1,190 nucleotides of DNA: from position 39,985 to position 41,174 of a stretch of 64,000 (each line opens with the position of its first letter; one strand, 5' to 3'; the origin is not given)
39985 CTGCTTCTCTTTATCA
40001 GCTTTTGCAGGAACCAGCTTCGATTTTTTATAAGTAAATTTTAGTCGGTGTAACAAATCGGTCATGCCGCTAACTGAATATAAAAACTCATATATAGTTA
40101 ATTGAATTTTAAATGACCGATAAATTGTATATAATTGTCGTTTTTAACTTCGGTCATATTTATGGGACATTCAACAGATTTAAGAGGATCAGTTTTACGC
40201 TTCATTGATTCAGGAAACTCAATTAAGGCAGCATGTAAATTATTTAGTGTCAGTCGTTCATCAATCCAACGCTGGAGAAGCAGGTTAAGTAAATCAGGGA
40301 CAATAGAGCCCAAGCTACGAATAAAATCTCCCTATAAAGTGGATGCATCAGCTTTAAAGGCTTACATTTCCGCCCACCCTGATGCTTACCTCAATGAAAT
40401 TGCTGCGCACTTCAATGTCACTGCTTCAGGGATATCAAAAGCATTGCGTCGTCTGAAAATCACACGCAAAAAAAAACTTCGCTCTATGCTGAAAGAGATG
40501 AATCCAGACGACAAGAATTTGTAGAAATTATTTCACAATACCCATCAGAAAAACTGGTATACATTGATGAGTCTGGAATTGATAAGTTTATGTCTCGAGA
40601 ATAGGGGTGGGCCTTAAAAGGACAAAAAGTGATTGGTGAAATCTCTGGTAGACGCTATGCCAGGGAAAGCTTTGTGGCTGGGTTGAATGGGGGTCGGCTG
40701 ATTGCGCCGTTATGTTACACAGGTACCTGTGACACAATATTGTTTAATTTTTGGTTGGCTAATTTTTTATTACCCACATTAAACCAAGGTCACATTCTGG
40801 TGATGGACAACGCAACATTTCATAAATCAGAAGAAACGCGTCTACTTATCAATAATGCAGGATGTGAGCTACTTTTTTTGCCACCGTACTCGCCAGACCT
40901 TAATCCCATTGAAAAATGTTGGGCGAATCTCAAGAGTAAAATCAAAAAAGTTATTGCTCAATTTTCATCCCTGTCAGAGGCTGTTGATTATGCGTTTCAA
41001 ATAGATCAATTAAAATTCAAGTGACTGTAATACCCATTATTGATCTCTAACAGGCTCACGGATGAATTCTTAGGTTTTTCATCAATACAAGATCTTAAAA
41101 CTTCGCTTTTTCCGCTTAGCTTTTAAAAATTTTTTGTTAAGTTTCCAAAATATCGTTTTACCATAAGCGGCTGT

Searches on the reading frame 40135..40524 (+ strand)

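Call 91: search_protein_families(library=pfam, proteins=[window:40135-40524:+], max_evalue=0.001)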
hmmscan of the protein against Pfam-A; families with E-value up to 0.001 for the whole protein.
window:40135-40524:+ (129 aa): 7 families
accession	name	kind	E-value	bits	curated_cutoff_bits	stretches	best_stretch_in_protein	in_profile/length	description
PF01710.22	HTH_Tnp_IS630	-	5.1e-24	85.1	21.3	1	10-124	1-111/119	Transposase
PF13384.12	HTH_23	-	6.8e-09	35.7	24.6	1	14-55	4-45/50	Homeodomain-like domain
PF13518.12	HTH_28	-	1e-08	35.5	25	1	17-51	2-36/52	Helix-turn-helix domain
PF12728.13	HTH_17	-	8.8e-06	26.3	27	1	29-80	3-49/51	Helix-turn-helix domain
PF12802.13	MarR_2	-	3.5e-05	24.3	27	0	77-108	13-45/61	MarR family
PF13551.12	HTH_29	-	7.6e-05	23.2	28.1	1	20-57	4-45/64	Winged helix-turn helix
PF00392.27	GntR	-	0.00019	21.5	27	0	87-109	28-50/64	Bacterial regulatory proteins, gntR family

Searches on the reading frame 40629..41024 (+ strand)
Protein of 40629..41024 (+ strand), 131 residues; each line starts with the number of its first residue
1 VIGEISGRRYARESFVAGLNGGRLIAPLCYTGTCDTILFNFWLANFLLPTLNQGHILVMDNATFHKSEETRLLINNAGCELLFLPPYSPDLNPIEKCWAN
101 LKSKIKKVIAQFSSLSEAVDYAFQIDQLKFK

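Call 91: search_protein_families(library=pfam, proteins=[window:40629-41024:+], max_evalue=0.001)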
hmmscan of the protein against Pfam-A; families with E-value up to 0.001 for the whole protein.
window:40629-41024:+ (131 aa): 1 family
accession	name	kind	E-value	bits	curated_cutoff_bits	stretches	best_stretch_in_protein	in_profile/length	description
PF13358.12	DDE_3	-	2.3e-25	89.6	28.6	1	14-114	39-141/146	DDE superfamily endonuclease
